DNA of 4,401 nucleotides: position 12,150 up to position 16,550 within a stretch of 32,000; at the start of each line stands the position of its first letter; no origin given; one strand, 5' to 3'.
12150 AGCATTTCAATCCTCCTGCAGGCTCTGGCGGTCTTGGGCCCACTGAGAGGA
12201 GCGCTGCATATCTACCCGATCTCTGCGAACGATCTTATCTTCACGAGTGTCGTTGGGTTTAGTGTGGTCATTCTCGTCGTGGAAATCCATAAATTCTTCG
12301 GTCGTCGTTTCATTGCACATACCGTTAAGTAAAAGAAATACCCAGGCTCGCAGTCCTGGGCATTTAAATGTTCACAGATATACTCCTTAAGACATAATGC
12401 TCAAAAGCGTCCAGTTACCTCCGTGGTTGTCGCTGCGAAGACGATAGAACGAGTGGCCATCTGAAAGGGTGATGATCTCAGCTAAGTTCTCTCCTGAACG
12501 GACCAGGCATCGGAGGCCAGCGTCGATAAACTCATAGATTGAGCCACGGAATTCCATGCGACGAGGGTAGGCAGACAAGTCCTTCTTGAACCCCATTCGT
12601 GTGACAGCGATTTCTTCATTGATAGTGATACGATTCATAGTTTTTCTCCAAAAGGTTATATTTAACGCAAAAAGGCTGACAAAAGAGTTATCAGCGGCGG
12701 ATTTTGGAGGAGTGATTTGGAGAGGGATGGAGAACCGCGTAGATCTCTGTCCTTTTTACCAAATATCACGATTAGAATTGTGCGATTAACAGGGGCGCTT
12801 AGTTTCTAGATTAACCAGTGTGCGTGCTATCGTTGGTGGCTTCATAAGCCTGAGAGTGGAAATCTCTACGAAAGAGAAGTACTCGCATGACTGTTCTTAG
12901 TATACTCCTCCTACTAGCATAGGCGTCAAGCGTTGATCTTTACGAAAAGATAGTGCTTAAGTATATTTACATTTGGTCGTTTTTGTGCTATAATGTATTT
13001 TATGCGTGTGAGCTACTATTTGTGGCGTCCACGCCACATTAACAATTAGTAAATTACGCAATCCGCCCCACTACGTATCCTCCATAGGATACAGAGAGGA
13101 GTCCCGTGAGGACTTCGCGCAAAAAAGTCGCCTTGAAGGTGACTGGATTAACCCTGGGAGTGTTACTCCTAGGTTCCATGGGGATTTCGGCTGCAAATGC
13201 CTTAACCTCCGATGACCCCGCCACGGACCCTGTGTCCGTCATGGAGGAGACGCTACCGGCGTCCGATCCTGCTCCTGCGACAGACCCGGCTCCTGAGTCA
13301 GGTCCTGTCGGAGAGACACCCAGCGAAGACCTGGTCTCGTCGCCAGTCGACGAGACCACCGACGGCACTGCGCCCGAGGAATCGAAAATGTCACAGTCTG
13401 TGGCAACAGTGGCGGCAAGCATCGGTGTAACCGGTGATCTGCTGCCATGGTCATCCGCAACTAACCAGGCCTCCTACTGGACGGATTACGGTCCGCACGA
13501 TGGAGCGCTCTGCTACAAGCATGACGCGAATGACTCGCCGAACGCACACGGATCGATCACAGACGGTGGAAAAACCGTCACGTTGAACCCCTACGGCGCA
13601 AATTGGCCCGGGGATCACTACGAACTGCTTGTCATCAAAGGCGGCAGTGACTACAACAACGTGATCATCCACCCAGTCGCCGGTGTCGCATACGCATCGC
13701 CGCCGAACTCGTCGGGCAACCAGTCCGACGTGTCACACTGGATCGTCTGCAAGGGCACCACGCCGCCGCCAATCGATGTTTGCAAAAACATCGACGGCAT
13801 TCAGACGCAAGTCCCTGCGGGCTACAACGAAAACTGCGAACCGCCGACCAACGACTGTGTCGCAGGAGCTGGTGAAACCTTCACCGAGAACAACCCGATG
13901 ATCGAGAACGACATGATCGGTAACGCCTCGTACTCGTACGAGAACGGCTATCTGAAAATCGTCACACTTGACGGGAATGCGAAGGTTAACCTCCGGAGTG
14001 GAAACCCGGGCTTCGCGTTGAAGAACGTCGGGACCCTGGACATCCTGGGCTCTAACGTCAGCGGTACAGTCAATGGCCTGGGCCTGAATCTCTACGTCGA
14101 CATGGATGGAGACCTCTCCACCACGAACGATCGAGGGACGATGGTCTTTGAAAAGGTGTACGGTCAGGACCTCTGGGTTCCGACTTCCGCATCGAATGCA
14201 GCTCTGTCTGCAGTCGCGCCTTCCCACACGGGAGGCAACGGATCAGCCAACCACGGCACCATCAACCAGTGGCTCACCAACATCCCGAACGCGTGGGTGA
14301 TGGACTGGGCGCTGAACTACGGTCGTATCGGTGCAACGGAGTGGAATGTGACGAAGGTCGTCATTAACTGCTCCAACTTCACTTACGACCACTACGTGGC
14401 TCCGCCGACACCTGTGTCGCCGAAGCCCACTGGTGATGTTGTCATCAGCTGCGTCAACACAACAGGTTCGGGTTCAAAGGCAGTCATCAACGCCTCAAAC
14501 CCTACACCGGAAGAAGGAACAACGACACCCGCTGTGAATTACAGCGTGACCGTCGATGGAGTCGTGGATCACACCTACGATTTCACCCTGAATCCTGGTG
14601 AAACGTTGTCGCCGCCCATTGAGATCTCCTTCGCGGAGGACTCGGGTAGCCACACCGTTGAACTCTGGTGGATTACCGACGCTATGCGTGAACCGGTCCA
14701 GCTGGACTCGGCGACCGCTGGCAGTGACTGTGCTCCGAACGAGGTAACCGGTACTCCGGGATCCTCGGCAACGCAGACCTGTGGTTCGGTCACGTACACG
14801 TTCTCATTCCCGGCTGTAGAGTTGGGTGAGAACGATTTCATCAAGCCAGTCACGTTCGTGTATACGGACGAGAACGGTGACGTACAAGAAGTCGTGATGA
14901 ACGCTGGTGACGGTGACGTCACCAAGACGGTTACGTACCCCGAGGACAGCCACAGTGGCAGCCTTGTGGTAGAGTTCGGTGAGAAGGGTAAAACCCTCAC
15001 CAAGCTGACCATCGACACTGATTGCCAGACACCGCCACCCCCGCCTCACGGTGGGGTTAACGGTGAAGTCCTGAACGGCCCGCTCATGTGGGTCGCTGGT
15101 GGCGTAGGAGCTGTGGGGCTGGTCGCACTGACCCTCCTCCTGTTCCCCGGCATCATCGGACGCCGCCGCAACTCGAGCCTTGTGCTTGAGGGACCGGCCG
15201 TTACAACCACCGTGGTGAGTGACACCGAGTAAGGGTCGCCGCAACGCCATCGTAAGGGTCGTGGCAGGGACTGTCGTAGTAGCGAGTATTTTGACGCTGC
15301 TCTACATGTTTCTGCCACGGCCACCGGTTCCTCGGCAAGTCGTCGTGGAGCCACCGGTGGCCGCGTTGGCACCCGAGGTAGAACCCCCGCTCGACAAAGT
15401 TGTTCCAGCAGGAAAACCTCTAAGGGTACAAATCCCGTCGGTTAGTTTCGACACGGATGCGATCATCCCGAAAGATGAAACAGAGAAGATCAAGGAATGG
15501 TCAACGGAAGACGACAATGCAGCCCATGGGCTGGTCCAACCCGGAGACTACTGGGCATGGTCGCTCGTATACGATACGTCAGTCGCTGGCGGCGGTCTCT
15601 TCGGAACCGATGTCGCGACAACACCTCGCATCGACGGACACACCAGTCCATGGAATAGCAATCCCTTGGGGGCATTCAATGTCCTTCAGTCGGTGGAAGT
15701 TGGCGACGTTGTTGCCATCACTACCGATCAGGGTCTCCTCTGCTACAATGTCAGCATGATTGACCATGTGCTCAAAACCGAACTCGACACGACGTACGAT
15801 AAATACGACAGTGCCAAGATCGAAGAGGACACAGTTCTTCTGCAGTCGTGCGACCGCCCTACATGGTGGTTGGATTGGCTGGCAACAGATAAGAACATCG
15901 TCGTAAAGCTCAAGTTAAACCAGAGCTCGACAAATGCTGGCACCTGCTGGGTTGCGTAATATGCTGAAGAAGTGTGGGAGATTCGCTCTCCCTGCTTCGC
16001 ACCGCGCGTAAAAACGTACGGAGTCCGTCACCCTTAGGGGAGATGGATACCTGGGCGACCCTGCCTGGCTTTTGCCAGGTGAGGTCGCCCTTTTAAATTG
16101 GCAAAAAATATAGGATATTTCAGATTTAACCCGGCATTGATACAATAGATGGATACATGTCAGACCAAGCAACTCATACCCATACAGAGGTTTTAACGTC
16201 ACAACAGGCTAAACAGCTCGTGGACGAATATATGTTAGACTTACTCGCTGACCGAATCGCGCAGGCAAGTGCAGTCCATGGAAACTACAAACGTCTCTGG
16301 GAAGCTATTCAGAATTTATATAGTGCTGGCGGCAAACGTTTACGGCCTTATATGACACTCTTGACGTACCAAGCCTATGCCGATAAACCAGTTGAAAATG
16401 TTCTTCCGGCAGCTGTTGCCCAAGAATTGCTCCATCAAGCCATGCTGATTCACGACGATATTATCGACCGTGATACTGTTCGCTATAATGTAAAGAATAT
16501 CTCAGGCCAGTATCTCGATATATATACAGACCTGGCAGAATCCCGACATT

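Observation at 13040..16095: A roughly 3 kb high-GC island encoding a surface protein and a dedicated sortase-like enzyme, expressed from an AT-rich consensus promoter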

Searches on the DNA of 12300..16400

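Call 79: search_rna_families(source=window, start=12300, end=16400, threshold=evalue, max_evalue=1)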
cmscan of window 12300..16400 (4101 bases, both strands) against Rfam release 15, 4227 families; matches with E-value up to 1: 2.
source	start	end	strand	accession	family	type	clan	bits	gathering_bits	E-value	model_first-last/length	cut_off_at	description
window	13955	14032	-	RF02345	ar15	Gene; sRNA;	CL00108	20.8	40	0.46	1-112/112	no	Alphaproteobacterial ar15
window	12944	13184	+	RF01946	KCNQ1OT1_1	Gene; lncRNA;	-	12.5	70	0.26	266-464/464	no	KCNQ1 overlapping transcript 1 conserved region 1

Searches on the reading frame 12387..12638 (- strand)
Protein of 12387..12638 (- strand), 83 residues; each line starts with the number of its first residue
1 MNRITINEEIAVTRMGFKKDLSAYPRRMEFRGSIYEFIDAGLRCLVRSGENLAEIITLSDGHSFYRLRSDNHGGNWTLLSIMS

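Call 3: search_protein_families(library=pfam, proteins=[window:12387-12638:-], max_evalue=0.1)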
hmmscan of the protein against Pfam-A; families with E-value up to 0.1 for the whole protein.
window:12387-12638:- (83 aa): 0 families

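Call 90: search_protein_families(library=ncbifam, proteins=[window:12387-12638:-], max_evalue=10)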
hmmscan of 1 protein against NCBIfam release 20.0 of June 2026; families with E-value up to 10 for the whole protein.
window:12387-12638:- (83 aa): 0 families

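Call 91: search_solved_structures(query=window:12387-12638:-, max_evalue=10)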
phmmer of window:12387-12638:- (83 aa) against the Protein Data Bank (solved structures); distinct sequences matched with E-value up to 10: 0.
